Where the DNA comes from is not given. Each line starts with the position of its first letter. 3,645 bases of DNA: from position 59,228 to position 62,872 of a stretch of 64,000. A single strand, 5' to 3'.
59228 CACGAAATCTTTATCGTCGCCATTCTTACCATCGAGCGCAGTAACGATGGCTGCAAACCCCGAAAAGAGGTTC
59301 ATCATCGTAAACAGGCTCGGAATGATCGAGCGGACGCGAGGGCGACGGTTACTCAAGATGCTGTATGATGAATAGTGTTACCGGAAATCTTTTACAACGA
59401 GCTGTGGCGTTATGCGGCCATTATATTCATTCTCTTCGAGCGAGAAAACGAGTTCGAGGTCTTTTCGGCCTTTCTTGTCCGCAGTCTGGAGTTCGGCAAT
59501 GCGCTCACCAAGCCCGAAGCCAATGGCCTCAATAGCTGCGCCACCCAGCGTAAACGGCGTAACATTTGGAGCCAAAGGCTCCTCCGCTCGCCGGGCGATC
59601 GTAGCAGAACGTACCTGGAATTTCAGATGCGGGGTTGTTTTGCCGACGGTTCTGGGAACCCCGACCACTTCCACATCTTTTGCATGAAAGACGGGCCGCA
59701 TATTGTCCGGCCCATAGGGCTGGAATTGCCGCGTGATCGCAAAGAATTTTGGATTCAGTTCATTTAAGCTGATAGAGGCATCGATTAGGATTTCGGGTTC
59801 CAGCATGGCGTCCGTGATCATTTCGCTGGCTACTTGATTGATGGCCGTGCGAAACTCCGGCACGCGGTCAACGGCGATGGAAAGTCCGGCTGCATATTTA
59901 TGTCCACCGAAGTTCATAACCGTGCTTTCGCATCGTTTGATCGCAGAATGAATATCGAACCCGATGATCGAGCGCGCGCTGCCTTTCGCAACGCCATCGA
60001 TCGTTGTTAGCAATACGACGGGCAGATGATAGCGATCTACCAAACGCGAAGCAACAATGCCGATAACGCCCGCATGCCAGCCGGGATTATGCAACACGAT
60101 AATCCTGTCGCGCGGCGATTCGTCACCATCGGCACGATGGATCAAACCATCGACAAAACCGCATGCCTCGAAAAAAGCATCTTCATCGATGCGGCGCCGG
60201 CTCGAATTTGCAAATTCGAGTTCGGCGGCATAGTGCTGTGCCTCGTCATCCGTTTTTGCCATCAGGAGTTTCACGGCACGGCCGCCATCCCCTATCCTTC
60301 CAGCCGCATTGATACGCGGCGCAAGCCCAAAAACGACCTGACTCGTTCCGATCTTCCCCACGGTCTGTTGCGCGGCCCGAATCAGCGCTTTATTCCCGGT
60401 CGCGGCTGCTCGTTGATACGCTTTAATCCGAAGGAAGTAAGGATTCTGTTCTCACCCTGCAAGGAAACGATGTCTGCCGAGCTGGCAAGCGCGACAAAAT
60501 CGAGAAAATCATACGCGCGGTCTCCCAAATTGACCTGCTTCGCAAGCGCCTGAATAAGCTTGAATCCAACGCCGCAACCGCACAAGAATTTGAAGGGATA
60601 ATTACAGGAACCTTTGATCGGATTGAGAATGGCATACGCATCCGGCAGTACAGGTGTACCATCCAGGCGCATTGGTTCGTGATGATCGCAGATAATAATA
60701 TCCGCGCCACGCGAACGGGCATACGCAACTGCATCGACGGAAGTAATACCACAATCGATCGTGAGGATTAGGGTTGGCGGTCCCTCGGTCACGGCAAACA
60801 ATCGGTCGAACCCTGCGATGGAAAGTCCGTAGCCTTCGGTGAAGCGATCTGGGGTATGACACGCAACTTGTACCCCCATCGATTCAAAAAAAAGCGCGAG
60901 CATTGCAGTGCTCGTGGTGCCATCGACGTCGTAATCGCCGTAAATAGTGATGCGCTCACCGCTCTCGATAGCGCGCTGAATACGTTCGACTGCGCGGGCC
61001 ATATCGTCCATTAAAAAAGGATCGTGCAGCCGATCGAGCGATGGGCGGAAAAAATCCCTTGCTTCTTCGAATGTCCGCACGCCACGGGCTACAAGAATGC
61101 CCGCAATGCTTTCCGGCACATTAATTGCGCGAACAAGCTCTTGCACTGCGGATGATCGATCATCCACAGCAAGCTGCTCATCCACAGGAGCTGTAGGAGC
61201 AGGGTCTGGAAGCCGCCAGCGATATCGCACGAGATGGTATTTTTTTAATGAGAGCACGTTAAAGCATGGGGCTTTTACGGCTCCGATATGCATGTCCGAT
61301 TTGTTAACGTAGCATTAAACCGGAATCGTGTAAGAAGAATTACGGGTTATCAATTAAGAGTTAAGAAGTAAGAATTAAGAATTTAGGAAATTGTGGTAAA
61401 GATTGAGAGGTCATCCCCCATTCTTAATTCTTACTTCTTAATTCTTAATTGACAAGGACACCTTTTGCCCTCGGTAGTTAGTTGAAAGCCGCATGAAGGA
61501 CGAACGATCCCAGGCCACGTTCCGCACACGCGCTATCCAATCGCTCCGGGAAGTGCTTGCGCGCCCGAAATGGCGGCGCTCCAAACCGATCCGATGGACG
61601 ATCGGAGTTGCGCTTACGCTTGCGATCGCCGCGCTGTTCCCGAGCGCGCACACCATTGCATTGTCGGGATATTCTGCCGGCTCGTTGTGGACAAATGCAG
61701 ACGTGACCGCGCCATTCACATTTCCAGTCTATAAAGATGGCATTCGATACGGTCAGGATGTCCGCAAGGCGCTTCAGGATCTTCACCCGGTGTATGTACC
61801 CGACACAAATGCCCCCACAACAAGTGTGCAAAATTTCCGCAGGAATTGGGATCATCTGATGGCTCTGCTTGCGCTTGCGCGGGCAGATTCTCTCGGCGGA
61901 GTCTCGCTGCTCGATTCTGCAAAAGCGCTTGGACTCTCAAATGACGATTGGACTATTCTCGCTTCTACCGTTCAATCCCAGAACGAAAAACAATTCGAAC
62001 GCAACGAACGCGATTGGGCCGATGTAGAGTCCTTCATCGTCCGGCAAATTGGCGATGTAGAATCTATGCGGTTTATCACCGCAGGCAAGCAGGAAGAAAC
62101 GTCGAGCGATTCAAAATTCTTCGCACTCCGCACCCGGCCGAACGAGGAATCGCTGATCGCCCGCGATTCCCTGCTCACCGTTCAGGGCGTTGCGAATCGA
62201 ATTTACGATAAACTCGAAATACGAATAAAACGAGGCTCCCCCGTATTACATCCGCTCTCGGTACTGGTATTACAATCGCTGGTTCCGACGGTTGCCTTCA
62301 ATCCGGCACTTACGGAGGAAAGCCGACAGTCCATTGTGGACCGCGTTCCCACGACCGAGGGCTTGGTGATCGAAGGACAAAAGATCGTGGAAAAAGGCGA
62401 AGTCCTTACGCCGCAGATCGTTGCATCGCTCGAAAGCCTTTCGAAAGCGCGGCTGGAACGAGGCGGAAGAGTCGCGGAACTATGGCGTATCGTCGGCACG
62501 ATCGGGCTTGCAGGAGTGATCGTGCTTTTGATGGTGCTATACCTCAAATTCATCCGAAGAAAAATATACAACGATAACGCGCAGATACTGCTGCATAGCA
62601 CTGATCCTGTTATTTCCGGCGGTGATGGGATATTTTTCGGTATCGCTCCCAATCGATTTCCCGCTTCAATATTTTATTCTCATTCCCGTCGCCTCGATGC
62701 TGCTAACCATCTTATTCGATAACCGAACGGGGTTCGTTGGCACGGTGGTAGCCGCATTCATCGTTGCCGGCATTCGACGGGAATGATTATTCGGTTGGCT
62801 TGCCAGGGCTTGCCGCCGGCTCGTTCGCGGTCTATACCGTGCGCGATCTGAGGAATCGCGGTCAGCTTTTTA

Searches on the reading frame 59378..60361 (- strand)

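Call 42: search_protein_families(library=pfam, proteins=[window:59378-60361:-], max_evalue=0.001)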
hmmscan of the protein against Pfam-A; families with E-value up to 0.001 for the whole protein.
window:59378-60361:- (327 aa): 2 families
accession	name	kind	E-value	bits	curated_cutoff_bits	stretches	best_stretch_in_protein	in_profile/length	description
PF17768.7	RecJ_OB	-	7.1e-23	81.2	27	2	193-254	1-61/107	RecJ OB domain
PF02272.25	DHHA1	-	8.9e-17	61.9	25.9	1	87-179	4-101/102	DHHA1 domain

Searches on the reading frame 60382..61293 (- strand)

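Call 42: search_protein_families(library=pfam, proteins=[window:60382-61293:-], max_evalue=0.001)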
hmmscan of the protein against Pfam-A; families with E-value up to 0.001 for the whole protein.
window:60382-61293:- (303 aa): 1 family
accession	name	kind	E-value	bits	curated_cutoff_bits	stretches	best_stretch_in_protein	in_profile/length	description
PF01368.27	DHH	-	1.4e-22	80.7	28.1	1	114-269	1-123/125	DHH family, N-terminal domain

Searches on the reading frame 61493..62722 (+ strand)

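Call 42: search_protein_families(library=pfam, proteins=[window:61493-62722:+], max_evalue=0.001)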
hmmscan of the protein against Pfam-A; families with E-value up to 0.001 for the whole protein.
window:61493-62722:+ (409 aa): 1 family
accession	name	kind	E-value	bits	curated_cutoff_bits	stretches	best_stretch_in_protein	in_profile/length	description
PF07697.16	7TMR-HDED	-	4.6e-17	63.2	27.6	1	69-317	8-221/224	7TM-HD extracellular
